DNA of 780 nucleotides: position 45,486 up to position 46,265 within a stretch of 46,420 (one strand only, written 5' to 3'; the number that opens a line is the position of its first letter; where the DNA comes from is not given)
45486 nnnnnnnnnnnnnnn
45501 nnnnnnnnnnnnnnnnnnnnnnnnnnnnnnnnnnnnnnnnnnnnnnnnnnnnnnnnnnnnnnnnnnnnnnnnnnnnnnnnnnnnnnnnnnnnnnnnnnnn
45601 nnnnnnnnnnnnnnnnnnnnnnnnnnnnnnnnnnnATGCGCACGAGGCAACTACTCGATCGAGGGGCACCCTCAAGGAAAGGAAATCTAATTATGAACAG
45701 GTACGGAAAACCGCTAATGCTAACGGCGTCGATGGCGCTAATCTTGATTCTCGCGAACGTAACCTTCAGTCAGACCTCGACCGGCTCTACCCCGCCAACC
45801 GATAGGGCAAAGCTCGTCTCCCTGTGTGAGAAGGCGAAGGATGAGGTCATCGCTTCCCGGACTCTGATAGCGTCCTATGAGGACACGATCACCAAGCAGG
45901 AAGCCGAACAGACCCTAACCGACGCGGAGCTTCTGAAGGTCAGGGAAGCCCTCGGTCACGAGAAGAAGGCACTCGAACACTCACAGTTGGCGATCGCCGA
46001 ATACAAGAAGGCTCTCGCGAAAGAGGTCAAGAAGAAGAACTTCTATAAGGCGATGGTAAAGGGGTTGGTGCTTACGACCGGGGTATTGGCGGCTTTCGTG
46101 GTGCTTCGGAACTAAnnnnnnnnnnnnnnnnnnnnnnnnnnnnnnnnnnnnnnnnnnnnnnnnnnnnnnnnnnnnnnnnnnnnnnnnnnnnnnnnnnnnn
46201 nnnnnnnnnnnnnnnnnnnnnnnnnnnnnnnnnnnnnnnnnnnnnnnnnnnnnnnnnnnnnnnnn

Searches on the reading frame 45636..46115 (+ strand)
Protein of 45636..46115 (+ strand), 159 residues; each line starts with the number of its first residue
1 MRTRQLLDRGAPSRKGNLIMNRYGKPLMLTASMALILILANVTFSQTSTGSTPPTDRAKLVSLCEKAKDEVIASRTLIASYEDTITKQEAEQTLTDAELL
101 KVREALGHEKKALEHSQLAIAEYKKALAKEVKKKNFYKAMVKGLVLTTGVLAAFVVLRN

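Call 48: search_protein_families(library=pfam, proteins=[window:45693-46115:+], max_evalue=0.01)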
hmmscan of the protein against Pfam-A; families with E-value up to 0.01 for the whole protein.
window:45693-46115:+ (140 aa): 1 family
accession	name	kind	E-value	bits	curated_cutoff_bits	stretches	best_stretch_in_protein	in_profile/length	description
PF13470.12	PIN_3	-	0.0012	20.1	27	0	35-80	19-66/115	PIN domain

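Call 66: find_homologous_proteins(query=window:45636-46115:+, max_evalue=0.001)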
Query window:45636-46115:+ (159 aa): 11 proteins with E <= 0.001 among 119 candidates.
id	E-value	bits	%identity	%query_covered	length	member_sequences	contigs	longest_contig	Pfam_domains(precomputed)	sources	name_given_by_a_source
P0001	1.2e-67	244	99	77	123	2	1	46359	-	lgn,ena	-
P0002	9.2e-44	167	76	62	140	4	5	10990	-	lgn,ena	-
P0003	6.0e-43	164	63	87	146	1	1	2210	-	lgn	-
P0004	1.6e-40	156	73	67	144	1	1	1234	-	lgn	-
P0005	6.6e-37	145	69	67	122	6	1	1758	-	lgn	-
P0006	3.1e-36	142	57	88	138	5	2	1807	-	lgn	-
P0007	2.7e-32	130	62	75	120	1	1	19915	-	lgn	-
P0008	1.1e-29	121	55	87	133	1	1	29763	-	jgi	jgi:hypothetical protein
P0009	1.8e-27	114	65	62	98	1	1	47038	-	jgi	jgi:hypothetical protein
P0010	1.6e-19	88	45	87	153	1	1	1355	-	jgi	jgi:flagellar biosynthesis chaperone FliJ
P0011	2.7e-18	84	48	77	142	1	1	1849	-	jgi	jgi:hypothetical protein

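Call 67: find_encoding_contigs(protein=P0009, flank=10000, max_places=3)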
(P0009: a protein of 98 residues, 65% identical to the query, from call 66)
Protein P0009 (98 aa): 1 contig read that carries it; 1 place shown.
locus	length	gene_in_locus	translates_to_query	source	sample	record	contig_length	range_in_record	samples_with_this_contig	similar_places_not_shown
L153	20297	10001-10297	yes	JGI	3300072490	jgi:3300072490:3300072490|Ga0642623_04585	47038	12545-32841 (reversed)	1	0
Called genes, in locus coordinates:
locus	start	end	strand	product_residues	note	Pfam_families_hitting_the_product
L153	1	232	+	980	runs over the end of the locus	-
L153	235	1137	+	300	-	-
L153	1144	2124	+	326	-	-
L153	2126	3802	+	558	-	-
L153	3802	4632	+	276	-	PF09931:Phage_phiJL001_Gp84_N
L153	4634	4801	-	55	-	-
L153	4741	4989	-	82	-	-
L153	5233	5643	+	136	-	-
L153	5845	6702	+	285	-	-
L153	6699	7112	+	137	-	-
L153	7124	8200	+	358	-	-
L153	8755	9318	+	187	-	-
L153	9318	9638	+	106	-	-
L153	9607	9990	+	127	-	-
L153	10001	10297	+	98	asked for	-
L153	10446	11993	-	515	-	PF00239:Resolvase, PF07508:Recombinase, PF13408:Zn_ribbon_recom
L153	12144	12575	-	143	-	-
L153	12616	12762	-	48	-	-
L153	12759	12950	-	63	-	-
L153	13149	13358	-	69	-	-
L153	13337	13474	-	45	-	-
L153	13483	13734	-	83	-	-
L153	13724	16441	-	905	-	PF06048:DUF927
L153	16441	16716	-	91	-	PF02945:Endonuclease_7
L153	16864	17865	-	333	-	-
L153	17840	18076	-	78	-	-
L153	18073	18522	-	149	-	-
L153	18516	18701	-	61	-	-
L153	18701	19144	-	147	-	PF00271:Helicase_C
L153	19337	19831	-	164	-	PF00176:SNF2-rel_dom (weak)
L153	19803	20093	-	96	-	-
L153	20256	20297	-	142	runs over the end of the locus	-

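Call 68: find_encoding_contigs(protein=P0008, flank=10000, max_places=3)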
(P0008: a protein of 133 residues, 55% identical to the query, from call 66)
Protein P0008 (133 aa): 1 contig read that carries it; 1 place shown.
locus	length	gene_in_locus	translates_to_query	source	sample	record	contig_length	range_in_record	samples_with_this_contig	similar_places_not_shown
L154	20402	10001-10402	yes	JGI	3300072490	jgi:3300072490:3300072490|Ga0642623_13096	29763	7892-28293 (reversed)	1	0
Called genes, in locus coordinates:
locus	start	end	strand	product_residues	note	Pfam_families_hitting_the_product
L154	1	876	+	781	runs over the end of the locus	?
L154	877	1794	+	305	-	-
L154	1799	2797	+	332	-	-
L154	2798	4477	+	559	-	-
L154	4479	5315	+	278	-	PF09356:Phage_BR0599 (faint), PF09931:Phage_phiJL001_Gp84_N (weak)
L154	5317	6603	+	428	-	PF13550:Phage-tail_3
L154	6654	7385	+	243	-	-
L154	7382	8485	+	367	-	-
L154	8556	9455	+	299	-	-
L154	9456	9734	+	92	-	-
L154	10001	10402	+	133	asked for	-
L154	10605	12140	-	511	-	PF00239:Resolvase, PF07508:Recombinase, PF13408:Zn_ribbon_recom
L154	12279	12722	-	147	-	-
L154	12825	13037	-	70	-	PF06676:DUF1178 (weak), PF09723:Zn_ribbon_8 (weak)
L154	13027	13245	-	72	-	-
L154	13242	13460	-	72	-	-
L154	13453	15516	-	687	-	PF06048:DUF927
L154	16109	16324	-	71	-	PF02945:Endonuclease_7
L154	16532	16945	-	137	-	-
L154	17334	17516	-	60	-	-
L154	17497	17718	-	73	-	-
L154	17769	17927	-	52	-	-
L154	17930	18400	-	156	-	PF23984:DUF7307 (weak)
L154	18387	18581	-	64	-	-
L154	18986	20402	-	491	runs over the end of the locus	PF00176:SNF2-rel_dom, PF00271:Helicase_C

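Call 69: find_encoding_contigs(protein=P0007, flank=10000, max_places=3)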
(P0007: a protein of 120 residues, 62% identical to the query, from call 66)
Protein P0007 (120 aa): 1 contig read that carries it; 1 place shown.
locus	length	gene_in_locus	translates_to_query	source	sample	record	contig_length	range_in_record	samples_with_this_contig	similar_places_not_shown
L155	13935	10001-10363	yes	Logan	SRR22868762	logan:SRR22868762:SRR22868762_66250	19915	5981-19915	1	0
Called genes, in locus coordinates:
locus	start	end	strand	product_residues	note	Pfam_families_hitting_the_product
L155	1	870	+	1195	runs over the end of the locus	-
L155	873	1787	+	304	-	-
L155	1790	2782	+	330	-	-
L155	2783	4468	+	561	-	-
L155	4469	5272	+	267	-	PF09931:Phage_phiJL001_Gp84_N (weak), PF09356:Phage_BR0599 (weak)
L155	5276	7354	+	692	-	PF13550:Phage-tail_3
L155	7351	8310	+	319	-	-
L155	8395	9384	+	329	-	-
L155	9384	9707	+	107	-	-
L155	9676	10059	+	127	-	-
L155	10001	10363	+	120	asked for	-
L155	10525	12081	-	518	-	PF00239:Resolvase, PF07508:Recombinase, PF13408:Zn_ribbon_recom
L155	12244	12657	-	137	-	-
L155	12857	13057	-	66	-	-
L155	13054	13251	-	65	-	-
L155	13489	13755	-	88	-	-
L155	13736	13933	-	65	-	?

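Call 70: find_encoding_contigs(protein=P0002, flank=10000, max_places=5)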
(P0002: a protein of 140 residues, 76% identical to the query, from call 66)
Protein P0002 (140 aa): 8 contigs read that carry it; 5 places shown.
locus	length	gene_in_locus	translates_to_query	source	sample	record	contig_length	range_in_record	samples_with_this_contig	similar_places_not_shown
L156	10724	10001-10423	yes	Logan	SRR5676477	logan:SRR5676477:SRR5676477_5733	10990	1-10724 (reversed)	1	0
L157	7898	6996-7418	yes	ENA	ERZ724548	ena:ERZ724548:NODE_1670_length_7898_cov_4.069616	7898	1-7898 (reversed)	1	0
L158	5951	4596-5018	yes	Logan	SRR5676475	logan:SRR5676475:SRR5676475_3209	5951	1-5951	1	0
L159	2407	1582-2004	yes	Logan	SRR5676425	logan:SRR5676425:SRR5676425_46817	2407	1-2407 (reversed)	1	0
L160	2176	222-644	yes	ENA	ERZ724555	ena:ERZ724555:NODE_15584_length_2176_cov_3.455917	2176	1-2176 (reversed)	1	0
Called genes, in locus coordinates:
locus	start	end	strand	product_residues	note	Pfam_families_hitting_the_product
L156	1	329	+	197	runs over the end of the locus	?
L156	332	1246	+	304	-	-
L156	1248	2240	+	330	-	-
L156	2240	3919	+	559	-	-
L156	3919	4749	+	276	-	PF09931:Phage_phiJL001_Gp84_N (weak), PF09356:Phage_BR0599 (faint)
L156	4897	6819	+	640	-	PF13550:Phage-tail_3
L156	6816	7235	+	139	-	-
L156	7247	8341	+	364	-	-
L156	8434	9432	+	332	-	-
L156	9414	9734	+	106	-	-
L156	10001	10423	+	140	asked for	-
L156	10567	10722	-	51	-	?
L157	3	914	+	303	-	?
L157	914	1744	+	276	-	PF09931:Phage_phiJL001_Gp84_N (weak), PF09356:Phage_BR0599 (faint)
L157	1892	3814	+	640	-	PF13550:Phage-tail_3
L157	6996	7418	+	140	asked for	-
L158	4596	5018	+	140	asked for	-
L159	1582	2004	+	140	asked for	-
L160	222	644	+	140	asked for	-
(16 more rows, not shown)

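Call 72: find_encoding_contigs(protein=P0003, flank=5000, max_places=3)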
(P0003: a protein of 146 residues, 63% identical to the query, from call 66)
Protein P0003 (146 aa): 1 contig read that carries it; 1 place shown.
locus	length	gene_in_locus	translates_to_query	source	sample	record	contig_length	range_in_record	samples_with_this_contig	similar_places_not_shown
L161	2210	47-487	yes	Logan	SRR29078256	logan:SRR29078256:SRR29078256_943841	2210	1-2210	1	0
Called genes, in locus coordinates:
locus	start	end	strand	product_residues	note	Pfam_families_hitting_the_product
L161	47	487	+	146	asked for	-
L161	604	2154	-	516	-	PF00239:Resolvase, PF04708:Pox_F16 (weak), PF07508:Recombinase, PF13408:Zn_ribbon_recom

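Call 73: find_encoding_contigs(protein=P0006, flank=5000, max_places=3)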
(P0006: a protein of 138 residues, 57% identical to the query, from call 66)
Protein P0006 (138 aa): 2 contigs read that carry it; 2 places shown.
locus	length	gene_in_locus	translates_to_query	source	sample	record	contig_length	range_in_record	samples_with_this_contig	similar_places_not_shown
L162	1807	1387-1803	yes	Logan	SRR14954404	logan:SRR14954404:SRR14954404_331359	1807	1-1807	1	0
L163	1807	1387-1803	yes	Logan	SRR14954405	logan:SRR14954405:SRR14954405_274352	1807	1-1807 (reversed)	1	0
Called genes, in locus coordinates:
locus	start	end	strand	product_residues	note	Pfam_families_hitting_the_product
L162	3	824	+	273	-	?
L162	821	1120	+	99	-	-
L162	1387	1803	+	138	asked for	-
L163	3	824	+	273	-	?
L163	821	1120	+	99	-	-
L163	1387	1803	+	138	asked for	-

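Call 74: find_encoding_contigs(protein=P0005, flank=5000, max_places=3)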
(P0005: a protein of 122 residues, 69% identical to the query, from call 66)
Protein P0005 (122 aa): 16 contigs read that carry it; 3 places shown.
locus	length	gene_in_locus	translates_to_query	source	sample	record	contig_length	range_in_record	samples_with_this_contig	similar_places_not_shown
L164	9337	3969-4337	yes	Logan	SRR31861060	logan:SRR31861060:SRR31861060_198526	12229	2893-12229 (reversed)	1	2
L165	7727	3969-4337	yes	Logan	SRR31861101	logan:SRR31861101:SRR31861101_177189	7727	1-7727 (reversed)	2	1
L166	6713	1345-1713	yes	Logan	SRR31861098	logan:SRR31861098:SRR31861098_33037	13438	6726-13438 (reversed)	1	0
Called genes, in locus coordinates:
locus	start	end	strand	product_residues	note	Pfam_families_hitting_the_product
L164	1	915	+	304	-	?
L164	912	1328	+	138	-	-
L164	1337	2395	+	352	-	-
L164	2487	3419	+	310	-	-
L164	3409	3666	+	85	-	-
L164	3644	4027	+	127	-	-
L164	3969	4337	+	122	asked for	-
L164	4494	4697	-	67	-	-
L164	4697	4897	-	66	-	-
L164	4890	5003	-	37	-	-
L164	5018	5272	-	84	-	-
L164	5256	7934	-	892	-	PF06048:DUF927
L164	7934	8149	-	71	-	PF02945:Endonuclease_7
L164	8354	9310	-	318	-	-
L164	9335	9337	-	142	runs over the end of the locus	-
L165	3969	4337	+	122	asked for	-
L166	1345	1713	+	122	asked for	-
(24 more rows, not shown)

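Call 76: find_encoding_contigs(protein=P0004, flank=5000, max_places=3)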
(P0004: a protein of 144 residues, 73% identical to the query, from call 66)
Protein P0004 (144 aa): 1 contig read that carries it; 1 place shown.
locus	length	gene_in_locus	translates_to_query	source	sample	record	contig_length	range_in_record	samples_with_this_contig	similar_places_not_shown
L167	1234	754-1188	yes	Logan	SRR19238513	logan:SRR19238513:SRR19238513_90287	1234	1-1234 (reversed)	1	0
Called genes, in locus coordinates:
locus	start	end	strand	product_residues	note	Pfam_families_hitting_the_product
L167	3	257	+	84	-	?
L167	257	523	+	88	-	-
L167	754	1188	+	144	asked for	-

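Call 77: find_encoding_contigs(protein=P0010, flank=5000, max_places=3)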
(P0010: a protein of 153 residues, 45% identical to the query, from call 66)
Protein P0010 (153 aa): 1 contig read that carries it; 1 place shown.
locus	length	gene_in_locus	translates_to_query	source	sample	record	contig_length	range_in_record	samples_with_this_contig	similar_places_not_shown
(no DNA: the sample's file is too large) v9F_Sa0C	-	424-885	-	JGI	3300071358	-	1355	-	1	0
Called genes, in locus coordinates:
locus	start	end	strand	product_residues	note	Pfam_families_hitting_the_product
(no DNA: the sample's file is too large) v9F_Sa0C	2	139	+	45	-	?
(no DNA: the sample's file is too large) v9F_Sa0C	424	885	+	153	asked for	-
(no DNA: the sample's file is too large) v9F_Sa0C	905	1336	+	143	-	-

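Call 78: find_encoding_contigs(protein=P0011, flank=5000, max_places=3)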
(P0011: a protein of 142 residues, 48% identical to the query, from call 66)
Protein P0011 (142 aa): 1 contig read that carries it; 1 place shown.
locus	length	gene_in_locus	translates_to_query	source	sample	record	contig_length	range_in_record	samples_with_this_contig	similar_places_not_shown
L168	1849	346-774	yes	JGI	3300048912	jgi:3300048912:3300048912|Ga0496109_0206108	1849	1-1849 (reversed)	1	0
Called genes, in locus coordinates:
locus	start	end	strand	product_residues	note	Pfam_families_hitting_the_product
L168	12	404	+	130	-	-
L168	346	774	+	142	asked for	-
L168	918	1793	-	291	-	PF13408:Zn_ribbon_recom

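Call 96: search_protein_families(library=phrogs, proteins=[window:45693-46115:+], max_evalue=0.001)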
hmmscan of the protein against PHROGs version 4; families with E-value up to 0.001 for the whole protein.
window:45693-46115:+ (140 aa): 0 families
